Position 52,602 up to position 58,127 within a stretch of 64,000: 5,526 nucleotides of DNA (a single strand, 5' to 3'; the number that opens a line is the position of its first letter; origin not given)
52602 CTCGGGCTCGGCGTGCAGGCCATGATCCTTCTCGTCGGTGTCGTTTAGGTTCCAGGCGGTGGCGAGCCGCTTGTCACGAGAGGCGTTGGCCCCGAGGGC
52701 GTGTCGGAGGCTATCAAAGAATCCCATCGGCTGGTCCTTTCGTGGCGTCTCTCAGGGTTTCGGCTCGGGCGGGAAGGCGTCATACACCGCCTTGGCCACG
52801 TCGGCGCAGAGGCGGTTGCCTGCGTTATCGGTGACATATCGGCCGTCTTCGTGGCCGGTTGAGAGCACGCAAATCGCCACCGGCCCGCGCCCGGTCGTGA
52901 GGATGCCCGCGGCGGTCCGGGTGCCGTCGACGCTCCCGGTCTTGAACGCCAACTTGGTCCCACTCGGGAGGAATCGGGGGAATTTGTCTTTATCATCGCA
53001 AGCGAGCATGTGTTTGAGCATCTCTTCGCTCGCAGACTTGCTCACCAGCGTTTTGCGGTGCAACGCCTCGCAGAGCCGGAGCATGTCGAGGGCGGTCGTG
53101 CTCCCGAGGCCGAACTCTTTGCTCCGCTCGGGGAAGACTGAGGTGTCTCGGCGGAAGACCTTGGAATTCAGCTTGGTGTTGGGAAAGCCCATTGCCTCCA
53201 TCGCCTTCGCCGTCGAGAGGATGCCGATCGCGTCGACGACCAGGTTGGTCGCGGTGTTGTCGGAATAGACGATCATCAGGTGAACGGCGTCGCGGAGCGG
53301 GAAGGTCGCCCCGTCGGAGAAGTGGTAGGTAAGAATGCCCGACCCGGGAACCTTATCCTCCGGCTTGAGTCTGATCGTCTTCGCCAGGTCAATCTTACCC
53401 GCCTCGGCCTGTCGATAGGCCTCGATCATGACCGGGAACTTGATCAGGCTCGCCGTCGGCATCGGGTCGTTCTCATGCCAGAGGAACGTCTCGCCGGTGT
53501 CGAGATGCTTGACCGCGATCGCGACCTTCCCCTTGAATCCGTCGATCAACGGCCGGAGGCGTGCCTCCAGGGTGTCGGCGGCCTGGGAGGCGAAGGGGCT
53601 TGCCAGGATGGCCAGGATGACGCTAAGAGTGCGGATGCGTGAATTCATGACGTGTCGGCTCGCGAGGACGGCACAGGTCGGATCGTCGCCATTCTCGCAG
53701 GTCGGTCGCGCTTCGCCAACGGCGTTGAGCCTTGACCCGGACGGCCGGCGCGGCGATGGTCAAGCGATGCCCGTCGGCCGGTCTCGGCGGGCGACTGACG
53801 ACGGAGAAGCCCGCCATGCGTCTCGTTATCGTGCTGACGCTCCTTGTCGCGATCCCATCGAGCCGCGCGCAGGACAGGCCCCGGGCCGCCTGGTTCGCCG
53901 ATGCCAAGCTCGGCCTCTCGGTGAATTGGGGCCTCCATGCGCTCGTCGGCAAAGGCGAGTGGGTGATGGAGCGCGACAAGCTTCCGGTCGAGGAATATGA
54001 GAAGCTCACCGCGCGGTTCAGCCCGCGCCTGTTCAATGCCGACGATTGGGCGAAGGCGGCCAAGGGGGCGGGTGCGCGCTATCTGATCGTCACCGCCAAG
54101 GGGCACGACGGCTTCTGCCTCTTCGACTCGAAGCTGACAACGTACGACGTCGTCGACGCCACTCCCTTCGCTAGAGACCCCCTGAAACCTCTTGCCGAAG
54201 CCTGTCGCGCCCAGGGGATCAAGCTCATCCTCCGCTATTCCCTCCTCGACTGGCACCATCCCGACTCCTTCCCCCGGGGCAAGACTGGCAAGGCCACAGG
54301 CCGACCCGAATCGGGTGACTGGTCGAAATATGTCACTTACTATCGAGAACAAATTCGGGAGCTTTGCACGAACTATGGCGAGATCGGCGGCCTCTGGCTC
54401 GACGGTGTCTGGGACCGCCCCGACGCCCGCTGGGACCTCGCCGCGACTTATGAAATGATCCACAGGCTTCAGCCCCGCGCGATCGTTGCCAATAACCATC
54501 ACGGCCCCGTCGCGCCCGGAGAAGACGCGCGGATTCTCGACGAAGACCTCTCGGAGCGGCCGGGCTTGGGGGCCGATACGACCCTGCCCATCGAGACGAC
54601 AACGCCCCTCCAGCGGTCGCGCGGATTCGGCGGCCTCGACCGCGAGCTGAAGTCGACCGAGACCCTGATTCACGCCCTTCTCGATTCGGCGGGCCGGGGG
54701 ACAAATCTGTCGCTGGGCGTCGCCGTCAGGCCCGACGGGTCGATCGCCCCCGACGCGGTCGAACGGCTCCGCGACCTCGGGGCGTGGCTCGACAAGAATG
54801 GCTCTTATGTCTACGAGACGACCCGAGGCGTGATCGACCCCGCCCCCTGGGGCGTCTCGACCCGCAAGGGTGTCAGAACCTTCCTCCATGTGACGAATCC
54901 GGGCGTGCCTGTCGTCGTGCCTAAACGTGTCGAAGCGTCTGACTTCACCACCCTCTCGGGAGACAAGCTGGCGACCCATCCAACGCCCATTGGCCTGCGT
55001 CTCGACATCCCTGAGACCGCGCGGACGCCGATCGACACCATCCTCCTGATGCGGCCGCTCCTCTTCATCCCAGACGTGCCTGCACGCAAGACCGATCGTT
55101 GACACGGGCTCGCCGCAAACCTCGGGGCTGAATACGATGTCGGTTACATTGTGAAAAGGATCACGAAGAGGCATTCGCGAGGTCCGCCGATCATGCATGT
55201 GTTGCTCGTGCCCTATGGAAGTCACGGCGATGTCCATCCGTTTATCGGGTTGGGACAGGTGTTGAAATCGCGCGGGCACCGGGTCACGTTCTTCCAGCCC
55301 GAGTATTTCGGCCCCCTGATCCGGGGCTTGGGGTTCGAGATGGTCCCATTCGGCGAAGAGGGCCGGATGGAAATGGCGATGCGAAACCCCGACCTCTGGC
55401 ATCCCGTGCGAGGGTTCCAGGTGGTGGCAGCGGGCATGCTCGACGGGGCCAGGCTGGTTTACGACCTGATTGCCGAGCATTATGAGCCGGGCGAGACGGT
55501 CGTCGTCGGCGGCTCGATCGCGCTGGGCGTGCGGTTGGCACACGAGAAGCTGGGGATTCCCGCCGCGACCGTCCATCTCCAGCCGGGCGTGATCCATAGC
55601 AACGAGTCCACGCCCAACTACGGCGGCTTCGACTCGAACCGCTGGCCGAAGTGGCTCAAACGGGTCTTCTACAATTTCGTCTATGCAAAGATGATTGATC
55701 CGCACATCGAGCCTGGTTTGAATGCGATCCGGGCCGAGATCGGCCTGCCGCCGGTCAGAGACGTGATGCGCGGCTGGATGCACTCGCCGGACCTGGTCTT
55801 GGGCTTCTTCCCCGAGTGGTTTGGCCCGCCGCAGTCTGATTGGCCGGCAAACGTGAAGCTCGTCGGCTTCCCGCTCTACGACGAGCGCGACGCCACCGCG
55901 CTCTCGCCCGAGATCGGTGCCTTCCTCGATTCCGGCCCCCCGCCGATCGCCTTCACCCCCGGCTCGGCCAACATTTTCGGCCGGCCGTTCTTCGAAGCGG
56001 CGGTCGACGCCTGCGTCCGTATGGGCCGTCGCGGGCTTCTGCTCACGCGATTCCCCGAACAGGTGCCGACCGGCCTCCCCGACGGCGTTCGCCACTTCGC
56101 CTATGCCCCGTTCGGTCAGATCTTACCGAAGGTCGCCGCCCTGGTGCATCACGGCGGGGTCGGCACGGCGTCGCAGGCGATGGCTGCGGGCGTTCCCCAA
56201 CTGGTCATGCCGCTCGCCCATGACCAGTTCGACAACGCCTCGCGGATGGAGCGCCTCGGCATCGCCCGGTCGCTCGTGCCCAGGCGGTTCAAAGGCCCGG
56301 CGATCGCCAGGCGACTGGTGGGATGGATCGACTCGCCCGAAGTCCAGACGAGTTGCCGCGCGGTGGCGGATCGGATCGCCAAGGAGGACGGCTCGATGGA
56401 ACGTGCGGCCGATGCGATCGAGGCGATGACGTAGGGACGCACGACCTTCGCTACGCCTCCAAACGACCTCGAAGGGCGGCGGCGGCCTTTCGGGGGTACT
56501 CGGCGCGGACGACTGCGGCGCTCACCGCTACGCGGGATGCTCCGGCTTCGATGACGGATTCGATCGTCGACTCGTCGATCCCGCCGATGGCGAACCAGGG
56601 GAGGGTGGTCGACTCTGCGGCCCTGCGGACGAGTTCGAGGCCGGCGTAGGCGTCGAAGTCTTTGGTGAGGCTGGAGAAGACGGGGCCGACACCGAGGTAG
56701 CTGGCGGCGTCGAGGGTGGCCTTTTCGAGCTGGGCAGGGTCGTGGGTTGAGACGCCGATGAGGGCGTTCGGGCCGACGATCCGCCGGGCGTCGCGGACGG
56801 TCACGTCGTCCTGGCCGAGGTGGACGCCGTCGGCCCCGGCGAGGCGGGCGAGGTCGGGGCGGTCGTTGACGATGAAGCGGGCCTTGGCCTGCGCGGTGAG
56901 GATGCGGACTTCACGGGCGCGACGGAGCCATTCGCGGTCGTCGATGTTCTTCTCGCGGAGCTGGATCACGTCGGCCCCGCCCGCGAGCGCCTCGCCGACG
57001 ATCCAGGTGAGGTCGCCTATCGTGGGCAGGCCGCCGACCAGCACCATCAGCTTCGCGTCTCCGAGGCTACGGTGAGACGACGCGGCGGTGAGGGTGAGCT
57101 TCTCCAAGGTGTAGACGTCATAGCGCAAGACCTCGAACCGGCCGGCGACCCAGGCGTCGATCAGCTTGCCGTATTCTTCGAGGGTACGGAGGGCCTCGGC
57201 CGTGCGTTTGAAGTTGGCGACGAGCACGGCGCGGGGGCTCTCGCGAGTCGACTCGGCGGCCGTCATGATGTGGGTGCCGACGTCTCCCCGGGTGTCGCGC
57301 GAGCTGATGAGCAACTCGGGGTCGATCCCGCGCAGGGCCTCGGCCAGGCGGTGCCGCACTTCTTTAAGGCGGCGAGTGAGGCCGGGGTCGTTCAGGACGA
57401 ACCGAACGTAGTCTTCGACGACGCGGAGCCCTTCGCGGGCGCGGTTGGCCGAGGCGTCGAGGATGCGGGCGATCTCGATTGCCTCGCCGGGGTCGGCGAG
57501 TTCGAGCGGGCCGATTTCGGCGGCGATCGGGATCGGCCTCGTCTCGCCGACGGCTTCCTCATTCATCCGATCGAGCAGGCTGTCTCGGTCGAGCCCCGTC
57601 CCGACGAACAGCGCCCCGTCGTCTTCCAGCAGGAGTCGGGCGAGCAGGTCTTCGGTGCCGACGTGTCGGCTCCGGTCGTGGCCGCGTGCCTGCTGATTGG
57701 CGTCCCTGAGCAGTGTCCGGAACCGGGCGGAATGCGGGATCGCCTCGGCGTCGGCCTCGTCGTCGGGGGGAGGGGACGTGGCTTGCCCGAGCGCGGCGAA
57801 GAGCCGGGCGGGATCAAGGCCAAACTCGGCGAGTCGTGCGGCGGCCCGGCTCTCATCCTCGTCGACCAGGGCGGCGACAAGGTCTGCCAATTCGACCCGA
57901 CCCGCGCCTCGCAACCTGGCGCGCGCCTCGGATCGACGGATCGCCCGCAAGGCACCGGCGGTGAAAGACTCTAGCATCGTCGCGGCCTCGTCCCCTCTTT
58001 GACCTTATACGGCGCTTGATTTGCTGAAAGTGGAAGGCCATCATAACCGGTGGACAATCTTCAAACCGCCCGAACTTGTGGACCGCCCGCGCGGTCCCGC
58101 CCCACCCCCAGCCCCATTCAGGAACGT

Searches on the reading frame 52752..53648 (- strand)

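Call 73: search_protein_families(library=pfam, proteins=[window:52752-53648:-], max_evalue=0.001)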
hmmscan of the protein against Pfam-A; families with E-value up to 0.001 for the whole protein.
window:52752-53648:- (298 aa): 2 families
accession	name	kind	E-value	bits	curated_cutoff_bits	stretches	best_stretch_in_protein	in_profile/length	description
PF13354.11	Beta-lactamase2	-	4e-53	180.4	22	1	44-262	2-213/214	Beta-lactamase enzyme family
PF00144.29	Beta-lactamase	-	0.00028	20.6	27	0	179-278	218-323/329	Beta-lactamase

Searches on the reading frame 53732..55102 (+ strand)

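Call 73: search_protein_families(library=pfam, proteins=[window:53732-55102:+], max_evalue=0.001)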
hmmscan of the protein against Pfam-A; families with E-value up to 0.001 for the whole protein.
window:53732-55102:+ (456 aa): 2 families
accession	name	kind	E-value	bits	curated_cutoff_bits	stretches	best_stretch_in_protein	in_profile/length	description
PF01120.23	Alpha_L_fucos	-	5.9e-69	233.6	25.2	1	46-357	21-344/345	Alpha-L-fucosidase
PF14871.12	GHL6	-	0.0005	20.7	35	0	103-174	2-68/132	Hypothetical glycosyl hydrolase 6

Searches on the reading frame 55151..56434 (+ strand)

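Call 73: search_protein_families(library=pfam, proteins=[window:55151-56434:+], max_evalue=0.001)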
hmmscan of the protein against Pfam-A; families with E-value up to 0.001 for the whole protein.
window:55151-56434:+ (427 aa): 3 families
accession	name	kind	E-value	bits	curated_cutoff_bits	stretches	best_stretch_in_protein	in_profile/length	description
PF06722.18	EryCIII-like_C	-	5.1e-17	62.7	31.7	1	308-412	28-132/145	Erythromycin biosynthesis protein CIII-like, C-terminal domain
PF00201.24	UDPGT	-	4.1e-08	32.9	19.5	1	297-374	308-387/499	UDP-glucoronosyl and UDP-glucosyl transferase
PF03033.26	Glyco_transf_28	-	1.3e-06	28.9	26.2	1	18-143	2-129/139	Glycosyltransferase family 28 N-terminal domain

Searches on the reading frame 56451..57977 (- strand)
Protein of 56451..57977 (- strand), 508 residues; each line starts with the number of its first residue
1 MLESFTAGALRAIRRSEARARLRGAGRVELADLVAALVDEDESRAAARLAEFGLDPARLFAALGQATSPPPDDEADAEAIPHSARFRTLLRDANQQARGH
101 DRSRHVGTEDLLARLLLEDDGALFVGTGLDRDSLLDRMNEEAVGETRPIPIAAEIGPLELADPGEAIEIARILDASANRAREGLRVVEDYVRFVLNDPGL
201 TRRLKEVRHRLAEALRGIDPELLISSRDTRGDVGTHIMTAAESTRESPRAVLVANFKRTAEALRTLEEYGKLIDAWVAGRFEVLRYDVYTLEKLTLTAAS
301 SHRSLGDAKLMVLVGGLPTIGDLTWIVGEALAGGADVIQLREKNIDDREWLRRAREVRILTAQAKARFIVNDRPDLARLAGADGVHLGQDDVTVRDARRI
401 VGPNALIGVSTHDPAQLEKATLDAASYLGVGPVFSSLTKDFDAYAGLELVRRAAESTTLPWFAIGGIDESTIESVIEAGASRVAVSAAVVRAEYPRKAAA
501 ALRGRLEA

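Call 73: search_protein_families(library=pfam, proteins=[window:56451-57977:-], max_evalue=0.001)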
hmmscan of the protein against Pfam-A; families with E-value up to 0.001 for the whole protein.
window:56451-57977:- (508 aa): 2 families
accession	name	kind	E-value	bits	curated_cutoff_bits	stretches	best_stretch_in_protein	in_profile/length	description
PF02581.23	TMP-TENI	-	1.1e-56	191.5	27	1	323-489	14-180/180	Thiamine monophosphate synthase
PF17792.6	ThiD2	-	2.4e-42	144.7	23.5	1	171-293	1-123/124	ThiD2 family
